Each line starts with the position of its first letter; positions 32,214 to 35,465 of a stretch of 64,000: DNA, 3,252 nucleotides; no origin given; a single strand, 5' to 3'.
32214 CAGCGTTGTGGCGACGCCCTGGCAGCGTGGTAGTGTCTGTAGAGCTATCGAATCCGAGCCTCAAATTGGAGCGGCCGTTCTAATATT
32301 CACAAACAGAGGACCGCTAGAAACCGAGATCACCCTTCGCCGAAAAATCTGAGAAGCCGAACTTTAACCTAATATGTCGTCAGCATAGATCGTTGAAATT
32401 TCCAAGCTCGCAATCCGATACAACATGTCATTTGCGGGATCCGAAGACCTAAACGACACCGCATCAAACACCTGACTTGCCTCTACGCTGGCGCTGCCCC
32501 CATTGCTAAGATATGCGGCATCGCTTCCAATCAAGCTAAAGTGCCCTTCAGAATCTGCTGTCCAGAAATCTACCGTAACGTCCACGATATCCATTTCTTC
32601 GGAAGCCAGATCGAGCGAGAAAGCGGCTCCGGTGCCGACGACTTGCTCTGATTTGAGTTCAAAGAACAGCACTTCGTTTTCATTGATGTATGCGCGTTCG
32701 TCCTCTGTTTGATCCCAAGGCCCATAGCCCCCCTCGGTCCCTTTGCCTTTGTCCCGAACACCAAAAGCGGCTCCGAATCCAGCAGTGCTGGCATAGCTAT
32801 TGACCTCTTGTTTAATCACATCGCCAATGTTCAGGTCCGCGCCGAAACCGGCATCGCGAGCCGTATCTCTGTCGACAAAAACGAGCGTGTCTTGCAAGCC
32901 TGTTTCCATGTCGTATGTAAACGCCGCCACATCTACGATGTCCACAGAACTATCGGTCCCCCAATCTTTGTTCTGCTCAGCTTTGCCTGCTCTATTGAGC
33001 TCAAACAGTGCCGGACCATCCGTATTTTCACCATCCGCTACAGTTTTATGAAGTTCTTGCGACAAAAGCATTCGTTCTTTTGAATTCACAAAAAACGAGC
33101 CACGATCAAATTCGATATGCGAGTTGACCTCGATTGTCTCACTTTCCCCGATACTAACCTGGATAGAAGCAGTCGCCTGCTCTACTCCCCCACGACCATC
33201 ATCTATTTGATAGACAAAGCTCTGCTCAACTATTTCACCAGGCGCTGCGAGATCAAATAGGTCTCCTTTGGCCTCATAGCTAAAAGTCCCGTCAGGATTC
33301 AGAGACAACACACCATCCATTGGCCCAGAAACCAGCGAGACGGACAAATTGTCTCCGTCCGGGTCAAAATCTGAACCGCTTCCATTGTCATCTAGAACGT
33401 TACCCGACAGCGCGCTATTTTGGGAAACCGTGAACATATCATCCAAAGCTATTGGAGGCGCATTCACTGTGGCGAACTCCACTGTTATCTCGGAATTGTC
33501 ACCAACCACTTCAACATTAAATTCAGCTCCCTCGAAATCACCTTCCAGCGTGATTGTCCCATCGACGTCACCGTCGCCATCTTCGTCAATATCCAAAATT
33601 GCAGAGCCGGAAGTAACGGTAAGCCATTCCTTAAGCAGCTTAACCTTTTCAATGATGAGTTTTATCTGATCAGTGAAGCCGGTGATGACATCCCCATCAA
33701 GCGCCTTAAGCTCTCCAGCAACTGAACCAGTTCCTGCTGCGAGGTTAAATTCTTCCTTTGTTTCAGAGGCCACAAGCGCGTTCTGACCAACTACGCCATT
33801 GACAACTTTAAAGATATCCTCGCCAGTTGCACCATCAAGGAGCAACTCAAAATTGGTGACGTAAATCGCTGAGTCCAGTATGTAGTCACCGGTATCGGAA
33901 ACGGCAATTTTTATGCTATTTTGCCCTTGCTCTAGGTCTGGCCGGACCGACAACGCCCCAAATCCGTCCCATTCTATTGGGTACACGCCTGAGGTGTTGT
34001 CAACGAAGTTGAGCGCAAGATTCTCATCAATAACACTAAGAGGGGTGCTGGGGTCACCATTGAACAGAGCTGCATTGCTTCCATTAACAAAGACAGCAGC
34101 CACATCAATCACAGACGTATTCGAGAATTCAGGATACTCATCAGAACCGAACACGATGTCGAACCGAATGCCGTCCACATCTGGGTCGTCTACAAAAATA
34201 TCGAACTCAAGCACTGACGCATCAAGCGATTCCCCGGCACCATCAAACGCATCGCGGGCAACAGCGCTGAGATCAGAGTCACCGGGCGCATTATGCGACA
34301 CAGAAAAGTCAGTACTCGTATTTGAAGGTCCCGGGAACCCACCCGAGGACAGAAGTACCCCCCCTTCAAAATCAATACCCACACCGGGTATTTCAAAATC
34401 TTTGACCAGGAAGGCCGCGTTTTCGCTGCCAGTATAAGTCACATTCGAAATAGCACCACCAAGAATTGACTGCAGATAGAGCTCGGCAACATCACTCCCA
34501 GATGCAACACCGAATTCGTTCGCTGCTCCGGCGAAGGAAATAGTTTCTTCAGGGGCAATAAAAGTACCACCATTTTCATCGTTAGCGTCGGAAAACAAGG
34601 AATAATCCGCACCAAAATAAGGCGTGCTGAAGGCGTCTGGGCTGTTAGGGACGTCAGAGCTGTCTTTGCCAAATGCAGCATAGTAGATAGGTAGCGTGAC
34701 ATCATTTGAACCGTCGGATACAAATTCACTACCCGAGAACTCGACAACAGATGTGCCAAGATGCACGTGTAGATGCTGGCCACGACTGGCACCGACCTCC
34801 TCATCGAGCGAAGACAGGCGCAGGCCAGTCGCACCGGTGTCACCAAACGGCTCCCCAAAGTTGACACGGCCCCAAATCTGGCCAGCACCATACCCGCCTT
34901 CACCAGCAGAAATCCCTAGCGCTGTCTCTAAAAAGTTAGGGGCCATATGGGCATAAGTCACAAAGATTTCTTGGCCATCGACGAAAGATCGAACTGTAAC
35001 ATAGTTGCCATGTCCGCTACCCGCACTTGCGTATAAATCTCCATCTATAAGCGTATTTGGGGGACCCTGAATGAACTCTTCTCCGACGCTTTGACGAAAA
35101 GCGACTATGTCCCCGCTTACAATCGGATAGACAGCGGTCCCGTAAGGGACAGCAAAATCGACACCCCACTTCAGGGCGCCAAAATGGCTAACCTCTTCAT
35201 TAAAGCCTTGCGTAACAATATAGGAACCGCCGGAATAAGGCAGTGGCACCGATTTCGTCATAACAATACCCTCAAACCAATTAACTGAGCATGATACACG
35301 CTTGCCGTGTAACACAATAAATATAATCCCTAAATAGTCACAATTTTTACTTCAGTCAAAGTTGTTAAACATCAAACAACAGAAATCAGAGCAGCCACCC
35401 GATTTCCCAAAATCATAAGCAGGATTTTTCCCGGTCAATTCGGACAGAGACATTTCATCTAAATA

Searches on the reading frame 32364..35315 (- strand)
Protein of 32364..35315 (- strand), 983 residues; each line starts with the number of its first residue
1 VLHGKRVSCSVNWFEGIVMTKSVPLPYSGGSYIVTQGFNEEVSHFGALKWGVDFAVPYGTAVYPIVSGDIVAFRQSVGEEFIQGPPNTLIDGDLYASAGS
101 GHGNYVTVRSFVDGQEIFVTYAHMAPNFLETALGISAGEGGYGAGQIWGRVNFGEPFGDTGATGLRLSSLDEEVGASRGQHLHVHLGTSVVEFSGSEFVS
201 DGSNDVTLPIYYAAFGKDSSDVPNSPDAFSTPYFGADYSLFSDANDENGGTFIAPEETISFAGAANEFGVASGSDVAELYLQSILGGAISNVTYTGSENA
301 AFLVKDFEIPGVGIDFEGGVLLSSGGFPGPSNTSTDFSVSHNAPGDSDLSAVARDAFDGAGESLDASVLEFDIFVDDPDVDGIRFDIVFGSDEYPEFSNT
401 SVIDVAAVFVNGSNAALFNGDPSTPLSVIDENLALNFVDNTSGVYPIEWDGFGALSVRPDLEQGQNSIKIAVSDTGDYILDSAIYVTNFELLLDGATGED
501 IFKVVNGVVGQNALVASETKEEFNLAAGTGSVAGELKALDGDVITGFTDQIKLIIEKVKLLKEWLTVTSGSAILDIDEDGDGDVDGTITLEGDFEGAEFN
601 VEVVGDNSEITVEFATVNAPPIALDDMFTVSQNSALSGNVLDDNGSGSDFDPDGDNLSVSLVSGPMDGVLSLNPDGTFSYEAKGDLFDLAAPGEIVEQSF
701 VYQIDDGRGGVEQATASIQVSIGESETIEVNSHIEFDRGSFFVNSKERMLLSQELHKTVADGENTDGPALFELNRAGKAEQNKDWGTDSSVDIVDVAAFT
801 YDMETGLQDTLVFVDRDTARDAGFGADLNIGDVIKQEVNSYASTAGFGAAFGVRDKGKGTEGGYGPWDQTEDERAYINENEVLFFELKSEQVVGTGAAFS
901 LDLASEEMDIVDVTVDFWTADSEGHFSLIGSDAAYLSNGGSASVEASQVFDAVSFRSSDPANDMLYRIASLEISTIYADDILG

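Call 4: search_protein_families(library=pfam, proteins=[window:32364-35315:-], max_evalue=1)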
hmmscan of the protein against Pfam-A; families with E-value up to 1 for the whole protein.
window:32364-35315:- (983 aa): 4 families
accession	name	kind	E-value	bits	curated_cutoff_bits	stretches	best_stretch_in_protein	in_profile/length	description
PF17963.7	Big_9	-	3.7e-15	57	23.6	1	618-718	1-88/89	Bacterial Ig domain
PF17803.7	Cadherin_4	-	1.3e-14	54.8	25.1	1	609-680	2-71/71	Bacterial cadherin-like domain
PF17892.7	Cadherin_5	-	4.9e-07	29.9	26.5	1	648-720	32-97/98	Cadherin-like domain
PF01551.29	Peptidase_M23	-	0.019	15.6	28.7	1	50-131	4-59/96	Peptidase family M23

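Call 5: search_protein_families(library=ncbifam, proteins=[window:32364-35315:-], max_evalue=1)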
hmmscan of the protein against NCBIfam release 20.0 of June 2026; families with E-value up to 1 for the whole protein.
window:32364-35315:- (983 aa): 2 families
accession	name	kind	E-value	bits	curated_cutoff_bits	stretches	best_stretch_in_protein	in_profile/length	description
NF038133.1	choice_anch_L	domain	2e-32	112.4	27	1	284-486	7-214/219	choice-of-anchor L domain-containing protein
NF012211.1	tand_rpt_95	domain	4.1e-07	29.9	90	1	648-721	18-85/98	tandem-95 repeat protein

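Call 30: search_protein_families(library=padloc, proteins=[window:32364-35315:-], max_evalue=1)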
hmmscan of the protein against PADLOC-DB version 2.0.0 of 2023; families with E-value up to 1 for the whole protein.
window:32364-35315:- (983 aa): 0 families

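Call 98: search_protein_families(library=phrogs, proteins=[window:32364-35261:-], max_evalue=0.001)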
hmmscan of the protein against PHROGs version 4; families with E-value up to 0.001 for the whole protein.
window:32364-35261:- (965 aa): 0 families
